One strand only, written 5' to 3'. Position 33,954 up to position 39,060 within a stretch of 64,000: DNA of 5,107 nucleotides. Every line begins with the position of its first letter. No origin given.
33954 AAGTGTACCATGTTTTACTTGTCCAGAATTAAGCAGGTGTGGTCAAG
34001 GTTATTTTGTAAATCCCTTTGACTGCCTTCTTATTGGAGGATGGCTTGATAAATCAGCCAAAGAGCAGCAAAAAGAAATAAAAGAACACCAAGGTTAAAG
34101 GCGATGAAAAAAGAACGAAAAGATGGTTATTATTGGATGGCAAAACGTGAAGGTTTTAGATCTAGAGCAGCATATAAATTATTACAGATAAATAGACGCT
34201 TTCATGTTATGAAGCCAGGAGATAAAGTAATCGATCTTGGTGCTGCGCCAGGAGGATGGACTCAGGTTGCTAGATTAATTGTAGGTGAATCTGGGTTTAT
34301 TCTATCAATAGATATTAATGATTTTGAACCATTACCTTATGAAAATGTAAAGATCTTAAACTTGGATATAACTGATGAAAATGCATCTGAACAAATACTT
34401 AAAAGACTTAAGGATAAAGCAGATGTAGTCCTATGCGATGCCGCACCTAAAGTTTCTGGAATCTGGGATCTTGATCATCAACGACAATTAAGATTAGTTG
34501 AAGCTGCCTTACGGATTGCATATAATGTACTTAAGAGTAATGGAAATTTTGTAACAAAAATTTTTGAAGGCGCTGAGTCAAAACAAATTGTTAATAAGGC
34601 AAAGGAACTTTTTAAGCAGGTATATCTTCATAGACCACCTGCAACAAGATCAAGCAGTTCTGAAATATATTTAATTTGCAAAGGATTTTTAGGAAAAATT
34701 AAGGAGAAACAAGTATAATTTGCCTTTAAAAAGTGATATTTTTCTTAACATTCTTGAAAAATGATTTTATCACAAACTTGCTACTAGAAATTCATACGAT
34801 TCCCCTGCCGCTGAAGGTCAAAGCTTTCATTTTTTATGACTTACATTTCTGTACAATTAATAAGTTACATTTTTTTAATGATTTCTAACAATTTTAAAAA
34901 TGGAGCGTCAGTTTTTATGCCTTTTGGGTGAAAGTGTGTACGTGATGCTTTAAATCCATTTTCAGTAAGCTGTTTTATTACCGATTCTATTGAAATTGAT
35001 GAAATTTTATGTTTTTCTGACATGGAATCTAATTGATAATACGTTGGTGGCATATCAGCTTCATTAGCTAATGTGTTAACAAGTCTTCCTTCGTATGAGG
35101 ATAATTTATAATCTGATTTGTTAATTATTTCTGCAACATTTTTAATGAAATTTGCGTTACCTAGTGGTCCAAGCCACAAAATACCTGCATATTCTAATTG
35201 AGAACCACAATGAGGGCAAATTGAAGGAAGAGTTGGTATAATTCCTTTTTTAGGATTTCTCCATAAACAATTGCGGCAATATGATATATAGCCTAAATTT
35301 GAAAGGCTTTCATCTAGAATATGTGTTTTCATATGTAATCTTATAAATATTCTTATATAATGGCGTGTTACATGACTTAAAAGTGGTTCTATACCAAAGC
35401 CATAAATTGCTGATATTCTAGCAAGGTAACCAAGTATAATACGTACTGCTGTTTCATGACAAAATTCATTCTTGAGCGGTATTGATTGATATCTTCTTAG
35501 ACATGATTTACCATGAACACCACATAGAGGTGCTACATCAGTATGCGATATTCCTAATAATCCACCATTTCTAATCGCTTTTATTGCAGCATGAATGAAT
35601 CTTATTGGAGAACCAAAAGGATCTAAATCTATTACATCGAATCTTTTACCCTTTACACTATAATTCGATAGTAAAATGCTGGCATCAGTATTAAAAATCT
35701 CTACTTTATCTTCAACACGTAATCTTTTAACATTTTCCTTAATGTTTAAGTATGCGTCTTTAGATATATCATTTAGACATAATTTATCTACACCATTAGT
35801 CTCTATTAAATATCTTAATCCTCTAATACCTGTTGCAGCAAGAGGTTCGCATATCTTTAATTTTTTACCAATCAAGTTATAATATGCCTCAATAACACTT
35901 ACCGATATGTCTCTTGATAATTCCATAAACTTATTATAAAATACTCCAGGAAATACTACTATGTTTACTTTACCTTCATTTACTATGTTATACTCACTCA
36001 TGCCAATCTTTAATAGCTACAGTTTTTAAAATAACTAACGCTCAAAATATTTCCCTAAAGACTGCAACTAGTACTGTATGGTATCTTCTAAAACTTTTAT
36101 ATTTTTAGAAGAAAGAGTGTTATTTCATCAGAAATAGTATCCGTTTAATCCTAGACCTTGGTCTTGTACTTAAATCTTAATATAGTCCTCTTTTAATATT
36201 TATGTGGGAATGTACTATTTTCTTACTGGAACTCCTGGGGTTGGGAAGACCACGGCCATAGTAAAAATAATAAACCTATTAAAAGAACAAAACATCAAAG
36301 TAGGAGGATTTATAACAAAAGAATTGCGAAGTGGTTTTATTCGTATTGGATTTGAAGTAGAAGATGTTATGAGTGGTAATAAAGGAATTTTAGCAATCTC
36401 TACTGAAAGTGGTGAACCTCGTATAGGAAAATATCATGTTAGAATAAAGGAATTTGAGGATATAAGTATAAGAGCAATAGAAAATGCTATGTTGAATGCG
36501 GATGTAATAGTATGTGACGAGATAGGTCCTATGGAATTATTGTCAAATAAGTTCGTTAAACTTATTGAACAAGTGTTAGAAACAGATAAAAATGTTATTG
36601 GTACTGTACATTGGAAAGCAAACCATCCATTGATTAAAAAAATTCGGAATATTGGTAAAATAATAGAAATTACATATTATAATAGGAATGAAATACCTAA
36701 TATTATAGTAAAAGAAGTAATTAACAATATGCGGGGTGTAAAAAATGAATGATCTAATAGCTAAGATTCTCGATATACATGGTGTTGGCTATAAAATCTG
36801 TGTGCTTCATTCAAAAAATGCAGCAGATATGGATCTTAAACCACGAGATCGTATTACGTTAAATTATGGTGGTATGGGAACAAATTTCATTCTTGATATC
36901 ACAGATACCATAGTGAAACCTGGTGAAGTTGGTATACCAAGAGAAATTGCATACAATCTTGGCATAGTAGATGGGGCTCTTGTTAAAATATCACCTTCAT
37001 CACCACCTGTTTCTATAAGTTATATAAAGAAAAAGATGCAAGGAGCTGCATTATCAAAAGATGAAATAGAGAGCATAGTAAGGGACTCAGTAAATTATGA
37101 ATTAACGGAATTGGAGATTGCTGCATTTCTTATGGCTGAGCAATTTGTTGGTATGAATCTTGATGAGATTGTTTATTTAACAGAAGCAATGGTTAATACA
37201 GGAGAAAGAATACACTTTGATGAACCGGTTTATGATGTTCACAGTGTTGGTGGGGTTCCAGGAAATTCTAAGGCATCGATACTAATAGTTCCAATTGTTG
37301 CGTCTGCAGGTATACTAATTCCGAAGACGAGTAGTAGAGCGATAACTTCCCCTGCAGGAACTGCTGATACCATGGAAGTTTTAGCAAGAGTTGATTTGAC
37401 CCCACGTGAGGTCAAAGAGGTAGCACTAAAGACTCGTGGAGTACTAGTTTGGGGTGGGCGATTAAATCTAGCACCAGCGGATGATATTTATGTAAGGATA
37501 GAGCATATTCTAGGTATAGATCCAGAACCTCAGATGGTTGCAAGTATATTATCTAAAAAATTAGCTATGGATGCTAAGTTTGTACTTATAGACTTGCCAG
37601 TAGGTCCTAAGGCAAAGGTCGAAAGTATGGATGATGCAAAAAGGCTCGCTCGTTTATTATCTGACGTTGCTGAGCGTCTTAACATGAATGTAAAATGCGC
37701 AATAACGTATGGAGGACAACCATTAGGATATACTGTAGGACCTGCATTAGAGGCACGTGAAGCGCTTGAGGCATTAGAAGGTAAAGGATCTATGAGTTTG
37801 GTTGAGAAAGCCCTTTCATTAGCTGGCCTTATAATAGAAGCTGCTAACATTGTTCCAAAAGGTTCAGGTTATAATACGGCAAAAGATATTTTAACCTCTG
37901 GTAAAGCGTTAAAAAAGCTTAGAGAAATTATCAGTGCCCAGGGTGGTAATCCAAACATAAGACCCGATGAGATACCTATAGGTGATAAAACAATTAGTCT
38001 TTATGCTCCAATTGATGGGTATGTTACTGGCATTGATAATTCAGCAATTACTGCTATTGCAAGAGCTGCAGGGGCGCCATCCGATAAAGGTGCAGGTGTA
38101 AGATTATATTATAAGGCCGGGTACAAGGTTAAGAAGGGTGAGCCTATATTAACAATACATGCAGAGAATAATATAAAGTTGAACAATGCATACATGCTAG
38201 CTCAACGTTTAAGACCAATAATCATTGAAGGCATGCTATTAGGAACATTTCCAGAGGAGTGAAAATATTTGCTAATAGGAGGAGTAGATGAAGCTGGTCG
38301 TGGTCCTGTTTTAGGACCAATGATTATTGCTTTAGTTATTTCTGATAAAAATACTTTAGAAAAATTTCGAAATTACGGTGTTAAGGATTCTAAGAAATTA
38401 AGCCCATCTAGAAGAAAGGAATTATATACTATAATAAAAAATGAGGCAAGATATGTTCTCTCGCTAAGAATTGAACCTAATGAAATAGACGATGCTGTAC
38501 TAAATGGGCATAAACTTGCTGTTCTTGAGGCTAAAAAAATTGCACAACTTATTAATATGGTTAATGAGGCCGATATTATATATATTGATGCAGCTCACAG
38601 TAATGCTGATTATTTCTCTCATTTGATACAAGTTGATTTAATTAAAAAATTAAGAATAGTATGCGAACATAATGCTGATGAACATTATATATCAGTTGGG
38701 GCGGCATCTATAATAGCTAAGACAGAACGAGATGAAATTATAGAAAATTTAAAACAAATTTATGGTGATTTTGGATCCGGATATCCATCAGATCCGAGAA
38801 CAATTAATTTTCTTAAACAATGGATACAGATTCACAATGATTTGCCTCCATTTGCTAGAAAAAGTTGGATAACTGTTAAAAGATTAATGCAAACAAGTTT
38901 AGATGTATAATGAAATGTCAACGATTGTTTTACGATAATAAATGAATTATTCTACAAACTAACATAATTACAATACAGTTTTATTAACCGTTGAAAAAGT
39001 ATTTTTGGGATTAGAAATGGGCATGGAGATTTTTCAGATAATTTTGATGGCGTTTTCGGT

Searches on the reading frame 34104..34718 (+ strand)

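Call 61: search_protein_families(library=pfam, proteins=[window:34104-34718:+], max_evalue=0.00001)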
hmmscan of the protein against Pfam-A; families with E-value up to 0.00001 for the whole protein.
window:34104-34718:+ (204 aa): 2 families
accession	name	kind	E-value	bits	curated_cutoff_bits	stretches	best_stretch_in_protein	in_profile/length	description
PF01728.25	FtsJ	-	6.3e-56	189.6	24.1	1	18-195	1-181/181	FtsJ-like methyltransferase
PF13847.12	Methyltransf_31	-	1.7e-07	31.5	27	1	37-157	2-114/145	Methyltransferase domain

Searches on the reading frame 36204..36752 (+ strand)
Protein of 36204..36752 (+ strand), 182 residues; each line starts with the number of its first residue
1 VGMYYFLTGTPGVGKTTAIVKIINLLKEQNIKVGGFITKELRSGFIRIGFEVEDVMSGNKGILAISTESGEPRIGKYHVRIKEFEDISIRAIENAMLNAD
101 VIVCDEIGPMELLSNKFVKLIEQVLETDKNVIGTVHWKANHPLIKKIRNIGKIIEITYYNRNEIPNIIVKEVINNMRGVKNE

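Call 61: search_protein_families(library=pfam, proteins=[window:36204-36752:+], max_evalue=0.00001)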
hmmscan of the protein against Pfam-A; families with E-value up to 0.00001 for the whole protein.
window:36204-36752:+ (182 aa): 1 family
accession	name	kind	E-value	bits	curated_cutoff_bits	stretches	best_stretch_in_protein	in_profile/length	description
PF03266.21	NTPase_1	-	5.2e-56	189.5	23.9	1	5-168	2-167/168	NTPase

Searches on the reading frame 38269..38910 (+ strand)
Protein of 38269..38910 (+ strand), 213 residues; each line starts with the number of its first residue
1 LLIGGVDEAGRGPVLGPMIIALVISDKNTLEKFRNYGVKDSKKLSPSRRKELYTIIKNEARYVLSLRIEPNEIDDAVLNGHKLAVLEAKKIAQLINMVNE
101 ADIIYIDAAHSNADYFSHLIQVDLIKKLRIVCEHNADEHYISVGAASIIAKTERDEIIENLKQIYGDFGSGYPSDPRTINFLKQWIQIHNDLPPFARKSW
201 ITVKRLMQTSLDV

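Call 61: search_protein_families(library=pfam, proteins=[window:38269-38910:+], max_evalue=0.00001)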
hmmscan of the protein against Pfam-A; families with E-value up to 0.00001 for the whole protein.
window:38269-38910:+ (213 aa): 1 family
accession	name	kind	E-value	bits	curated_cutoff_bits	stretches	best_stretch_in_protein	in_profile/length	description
PF01351.25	RNase_HII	-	2.9e-46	158.3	25.8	1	5-203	2-199/199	Ribonuclease HII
